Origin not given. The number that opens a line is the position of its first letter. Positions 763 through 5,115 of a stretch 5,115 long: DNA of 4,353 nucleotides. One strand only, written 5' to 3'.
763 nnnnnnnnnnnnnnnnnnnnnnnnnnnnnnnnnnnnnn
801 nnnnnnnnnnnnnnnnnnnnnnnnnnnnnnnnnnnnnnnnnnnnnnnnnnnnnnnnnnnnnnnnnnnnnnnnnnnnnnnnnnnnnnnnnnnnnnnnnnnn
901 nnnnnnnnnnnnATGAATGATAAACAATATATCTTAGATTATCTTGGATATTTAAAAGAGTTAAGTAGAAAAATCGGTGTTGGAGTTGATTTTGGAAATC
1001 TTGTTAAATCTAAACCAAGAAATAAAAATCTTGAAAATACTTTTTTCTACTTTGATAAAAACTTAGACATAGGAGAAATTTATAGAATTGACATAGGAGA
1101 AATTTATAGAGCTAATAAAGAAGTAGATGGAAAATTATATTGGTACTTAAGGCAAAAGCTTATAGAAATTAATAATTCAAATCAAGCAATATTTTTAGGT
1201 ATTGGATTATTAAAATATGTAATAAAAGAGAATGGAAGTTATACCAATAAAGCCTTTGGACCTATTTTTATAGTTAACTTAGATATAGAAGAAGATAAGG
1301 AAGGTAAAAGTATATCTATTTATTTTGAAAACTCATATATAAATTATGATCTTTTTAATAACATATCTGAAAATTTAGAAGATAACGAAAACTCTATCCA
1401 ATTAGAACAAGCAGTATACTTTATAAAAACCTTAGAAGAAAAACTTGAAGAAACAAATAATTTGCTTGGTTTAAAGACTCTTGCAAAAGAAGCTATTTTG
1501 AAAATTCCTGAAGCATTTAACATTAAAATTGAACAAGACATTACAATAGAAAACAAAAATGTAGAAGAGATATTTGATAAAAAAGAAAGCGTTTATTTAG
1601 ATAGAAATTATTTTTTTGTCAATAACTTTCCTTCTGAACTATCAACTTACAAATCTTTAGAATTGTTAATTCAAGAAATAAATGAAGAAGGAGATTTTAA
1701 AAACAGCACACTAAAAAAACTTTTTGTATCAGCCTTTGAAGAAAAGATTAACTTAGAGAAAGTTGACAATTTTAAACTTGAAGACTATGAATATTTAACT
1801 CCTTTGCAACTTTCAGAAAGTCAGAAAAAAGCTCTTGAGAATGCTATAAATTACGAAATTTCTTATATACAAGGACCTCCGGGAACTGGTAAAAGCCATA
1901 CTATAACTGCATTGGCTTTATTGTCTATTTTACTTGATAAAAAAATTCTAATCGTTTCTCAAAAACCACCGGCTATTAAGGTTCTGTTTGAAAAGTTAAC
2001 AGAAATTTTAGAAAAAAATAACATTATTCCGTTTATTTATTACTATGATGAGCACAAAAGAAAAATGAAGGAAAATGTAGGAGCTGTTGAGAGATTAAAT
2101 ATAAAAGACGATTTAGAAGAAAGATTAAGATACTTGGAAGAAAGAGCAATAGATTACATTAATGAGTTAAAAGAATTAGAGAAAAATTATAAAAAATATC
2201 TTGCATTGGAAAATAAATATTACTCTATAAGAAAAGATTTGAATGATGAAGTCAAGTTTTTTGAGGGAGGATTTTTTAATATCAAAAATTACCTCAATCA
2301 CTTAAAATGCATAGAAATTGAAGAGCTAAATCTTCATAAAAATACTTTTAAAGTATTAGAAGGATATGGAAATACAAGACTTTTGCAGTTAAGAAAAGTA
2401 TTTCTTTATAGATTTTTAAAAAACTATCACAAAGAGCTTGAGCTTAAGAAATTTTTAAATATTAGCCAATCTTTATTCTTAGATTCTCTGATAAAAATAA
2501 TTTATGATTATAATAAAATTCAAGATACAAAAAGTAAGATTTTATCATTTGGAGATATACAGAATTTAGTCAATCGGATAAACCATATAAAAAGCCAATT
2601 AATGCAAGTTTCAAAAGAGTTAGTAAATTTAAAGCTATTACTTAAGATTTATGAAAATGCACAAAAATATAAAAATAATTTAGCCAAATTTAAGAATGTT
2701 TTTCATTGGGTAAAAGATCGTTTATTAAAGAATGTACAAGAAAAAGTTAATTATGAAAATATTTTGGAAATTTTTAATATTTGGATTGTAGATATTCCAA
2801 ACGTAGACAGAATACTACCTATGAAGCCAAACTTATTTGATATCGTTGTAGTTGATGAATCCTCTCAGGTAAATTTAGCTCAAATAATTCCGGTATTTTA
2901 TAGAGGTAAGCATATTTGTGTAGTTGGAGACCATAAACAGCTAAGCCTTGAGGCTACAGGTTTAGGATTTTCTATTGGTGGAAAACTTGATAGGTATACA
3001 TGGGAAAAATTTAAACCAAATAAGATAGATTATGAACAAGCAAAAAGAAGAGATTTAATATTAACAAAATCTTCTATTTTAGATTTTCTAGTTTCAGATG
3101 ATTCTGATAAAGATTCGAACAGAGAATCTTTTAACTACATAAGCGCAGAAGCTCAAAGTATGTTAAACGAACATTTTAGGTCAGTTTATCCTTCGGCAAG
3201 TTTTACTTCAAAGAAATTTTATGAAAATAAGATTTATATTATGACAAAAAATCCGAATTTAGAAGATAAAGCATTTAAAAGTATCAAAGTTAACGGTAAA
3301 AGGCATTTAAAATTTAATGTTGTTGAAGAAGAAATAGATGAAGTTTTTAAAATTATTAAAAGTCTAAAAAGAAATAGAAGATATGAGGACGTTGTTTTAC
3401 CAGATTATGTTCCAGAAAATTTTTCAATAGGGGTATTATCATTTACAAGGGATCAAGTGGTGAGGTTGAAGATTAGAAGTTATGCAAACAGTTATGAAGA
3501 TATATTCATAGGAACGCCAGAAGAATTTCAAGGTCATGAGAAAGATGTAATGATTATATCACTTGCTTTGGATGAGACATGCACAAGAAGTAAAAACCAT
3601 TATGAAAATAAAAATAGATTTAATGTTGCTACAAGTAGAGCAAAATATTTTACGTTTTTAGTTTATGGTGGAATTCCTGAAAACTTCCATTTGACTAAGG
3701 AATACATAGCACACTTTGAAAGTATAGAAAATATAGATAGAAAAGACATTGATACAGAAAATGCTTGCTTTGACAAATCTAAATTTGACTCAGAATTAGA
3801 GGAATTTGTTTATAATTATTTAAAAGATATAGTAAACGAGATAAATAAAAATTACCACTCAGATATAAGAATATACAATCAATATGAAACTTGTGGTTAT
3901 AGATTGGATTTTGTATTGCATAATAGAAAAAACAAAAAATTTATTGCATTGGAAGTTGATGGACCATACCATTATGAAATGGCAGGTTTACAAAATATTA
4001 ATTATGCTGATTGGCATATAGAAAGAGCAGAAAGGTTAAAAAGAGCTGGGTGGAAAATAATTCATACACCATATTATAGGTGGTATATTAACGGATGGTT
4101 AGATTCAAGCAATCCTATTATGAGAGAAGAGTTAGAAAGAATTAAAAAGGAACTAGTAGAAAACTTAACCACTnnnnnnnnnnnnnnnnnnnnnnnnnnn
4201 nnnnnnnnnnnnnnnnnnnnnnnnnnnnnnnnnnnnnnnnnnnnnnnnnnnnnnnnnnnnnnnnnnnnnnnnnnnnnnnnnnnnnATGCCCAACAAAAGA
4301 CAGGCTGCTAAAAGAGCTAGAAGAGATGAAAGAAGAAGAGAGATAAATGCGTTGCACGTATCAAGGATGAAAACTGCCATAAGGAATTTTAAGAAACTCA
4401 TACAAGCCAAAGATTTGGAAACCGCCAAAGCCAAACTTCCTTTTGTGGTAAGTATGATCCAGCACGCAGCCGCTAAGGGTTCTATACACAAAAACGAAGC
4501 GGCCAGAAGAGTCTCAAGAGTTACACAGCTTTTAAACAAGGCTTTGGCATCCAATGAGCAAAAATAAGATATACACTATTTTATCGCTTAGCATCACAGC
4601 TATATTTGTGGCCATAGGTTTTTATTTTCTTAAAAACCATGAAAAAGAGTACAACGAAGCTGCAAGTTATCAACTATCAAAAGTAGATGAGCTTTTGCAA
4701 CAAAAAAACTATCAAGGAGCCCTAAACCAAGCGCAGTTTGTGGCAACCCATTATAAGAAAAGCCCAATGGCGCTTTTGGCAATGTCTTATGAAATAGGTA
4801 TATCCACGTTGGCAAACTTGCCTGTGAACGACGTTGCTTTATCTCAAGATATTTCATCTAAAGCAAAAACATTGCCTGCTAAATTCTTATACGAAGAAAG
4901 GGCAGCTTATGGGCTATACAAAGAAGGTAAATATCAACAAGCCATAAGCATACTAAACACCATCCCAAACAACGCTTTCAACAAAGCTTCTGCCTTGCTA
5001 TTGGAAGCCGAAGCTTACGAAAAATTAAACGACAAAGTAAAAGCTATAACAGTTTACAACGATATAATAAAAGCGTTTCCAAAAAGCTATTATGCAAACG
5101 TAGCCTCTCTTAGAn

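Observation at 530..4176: Helicase-nuclease cassette with two small tightly linked partner ORFs: candidate undescribed defence system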

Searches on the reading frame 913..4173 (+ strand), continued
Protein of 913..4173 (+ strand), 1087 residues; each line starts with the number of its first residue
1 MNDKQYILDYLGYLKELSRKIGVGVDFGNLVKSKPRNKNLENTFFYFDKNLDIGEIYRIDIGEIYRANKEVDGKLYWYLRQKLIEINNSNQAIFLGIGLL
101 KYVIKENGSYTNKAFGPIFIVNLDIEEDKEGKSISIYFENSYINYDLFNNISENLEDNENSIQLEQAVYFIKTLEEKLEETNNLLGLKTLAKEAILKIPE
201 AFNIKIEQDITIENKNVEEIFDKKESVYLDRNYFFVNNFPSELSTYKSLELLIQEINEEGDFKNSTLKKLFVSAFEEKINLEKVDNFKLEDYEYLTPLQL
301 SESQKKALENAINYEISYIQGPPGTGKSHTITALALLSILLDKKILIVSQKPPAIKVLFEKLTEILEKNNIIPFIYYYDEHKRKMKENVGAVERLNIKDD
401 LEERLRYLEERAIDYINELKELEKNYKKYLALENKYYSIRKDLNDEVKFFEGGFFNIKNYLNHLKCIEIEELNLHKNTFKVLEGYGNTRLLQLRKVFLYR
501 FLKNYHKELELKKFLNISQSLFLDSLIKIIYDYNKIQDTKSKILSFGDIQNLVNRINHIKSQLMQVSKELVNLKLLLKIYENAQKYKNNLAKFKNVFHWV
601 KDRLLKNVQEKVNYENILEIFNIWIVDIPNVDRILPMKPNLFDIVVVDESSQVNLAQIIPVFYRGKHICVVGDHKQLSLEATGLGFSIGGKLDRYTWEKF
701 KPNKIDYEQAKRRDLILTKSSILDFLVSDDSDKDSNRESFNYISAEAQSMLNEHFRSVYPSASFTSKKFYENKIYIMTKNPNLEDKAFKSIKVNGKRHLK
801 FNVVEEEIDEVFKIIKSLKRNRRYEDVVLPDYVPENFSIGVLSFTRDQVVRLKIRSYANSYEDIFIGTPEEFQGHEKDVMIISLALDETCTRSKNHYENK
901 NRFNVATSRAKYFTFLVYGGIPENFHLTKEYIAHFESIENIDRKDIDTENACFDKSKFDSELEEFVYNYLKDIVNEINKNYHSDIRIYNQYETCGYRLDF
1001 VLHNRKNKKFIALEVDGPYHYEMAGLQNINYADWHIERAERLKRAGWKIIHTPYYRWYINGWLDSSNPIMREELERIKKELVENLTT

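Call 78: search_protein_families(library=ncbifam, proteins=[L079:8223-9203:-, L079:7359-7955:+, L016:5214-6005:+], max_evalue=1)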
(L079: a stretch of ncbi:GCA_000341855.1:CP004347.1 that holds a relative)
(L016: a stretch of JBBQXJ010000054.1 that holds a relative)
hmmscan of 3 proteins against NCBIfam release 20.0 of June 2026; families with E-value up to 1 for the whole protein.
L079:8223-9203:- (327 aa): 3 families
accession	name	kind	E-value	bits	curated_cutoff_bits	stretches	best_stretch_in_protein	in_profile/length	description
TIGR01784.1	T_den_put_tspse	subfamily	4.3e-07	30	52.1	1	47-274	50-247/273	Rpn family recombination-promoting nuclease/putative transposase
NF009925.1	PRK13386.1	equivalog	0.0012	18.2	192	1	233-300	51-116/228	flagellar assembly protein FliH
NF004270.2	PRK05687.2-1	equivalog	0.11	12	180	1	226-265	36-75/223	flagellar assembly protein FliH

L079:7359-7955:+ (199 aa): 0 families

L016:5214-6005:+ (264 aa): 0 families

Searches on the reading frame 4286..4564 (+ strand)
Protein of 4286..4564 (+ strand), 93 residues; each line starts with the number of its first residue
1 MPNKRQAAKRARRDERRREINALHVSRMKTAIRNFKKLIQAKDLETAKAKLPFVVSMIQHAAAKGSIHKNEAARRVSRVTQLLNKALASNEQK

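Call 9: search_protein_families(library=pfam, proteins=[window:4286-4564:+], max_evalue=0.1)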
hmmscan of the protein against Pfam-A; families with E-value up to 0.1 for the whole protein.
window:4286-4564:+ (93 aa): 3 families
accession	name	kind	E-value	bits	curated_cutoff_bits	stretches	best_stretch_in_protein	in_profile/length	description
PF01649.23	Ribosomal_S20p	-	1.6e-23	83.6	29.5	1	2-84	1-83/83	Ribosomal protein S20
PF08321.18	PPP5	-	0.027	15.1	23.5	1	41-85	42-87/93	PPP5 TPR repeat region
PF13102.12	Phage_int_SAM_5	-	0.085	13.7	22.3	1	15-88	12-84/98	Phage integrase SAM-like domain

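Call 50: find_encoding_contigs(protein=window:4286-4564:+, flank=6000, max_places=8)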
Protein window:4286-4564:+ (93 aa): 24 contigs read that carry it; 8 places shown.
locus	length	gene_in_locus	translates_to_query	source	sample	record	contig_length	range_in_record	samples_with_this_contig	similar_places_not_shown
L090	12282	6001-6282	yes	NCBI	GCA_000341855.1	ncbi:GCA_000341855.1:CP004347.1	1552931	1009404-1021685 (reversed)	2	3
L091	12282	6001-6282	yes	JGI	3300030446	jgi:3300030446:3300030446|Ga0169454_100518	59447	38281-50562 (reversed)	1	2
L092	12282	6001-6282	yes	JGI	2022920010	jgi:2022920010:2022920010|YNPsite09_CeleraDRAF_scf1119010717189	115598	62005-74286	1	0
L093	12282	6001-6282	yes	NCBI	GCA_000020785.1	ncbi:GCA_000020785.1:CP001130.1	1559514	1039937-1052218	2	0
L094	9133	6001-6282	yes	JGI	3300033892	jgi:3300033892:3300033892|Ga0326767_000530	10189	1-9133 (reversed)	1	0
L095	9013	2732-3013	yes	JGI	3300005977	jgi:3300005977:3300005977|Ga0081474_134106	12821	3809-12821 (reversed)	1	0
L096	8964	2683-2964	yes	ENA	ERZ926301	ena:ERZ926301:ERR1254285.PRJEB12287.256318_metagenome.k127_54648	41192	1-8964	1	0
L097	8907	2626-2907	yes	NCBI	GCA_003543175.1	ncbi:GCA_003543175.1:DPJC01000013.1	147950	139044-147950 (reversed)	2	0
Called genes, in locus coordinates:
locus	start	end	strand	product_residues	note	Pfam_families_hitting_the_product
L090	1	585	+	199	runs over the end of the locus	-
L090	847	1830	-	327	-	-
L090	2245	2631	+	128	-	-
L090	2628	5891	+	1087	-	PF13086:AAA_11, PF13245:AAA_19 (faint), PF13604:AAA_30 (faint), PF13086:AAA_11 (weak), PF13087:AAA_12, PF18741:MTES_1575 (weak), PF08373:RAP (weak)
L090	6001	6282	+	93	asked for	PF01649:Ribosomal_S20p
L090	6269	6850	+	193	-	PF14559:TPR_19 (faint), PF13428:TPR_14 (faint), PF13174:TPR_6 (weak)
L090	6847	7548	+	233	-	PF01259:SAICAR_synt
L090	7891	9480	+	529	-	PF00662:Proton_antipo_N (weak), PF00361:Proton_antipo_M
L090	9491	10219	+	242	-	-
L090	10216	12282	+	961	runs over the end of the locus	PF10070:DabA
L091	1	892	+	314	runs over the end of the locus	PF04754:Transposase_31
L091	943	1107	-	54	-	-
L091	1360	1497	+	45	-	-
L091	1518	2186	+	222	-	-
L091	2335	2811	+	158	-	-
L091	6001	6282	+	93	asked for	PF01649:Ribosomal_S20p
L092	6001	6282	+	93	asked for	PF01649:Ribosomal_S20p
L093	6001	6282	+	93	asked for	PF01649:Ribosomal_S20p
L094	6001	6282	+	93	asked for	PF01649:Ribosomal_S20p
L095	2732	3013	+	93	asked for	PF01649:Ribosomal_S20p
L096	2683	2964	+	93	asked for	PF01649:Ribosomal_S20p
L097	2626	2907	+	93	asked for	PF01649:Ribosomal_S20p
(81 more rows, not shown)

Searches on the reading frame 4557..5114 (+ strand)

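Call 9: search_protein_families(library=pfam, proteins=[window:4557-5114:+], max_evalue=0.1)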
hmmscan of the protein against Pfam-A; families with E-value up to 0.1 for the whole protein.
window:4557-5114:+ (186 aa): 11 families
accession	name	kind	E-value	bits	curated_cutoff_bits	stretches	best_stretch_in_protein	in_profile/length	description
PF13174.12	TPR_6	-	2.5e-08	34.5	26.3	1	146-177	2-33/33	Tetratricopeptide repeat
PF14559.12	TPR_19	-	2.7e-06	28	25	1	120-182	1-64/68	Tetratricopeptide repeat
PF13428.12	TPR_14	-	3.1e-06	27.8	23.5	1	146-179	3-36/44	Tetratricopeptide repeat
PF13432.12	TPR_16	-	3.4e-05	24.6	32.7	1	117-177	4-64/65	Tetratricopeptide repeat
PF12895.13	ANAPC3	-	6.7e-05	23.5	27.2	1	110-168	27-80/82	Anaphase-promoting complex, cyclosome, subunit 3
PF09976.15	TPR_21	-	0.00014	22.1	25.5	1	7-177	10-179/193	Tetratricopeptide repeat-like domain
PF25062.1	ARM_TT21_N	-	0.0013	18.9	40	0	143-181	167-205/222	Tetratricopeptide repeat protein 21 N-terminal ARM repeat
PF07719.23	TPR_2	-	0.0017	18.8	27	1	144-176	1-33/34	Tetratricopeptide repeat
PF14863.12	Alkyl_sulf_dimr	-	0.023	15.5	26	1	117-167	76-126/139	Alkyl sulfatase dimerisation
PF17004.11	SRP_TPR_like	-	0.032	14.8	35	1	34-156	12-85/109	Putative TPR-like repeat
PF13424.12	TPR_12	-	0.057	14.1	30.1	0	126-175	26-76/77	Tetratricopeptide repeat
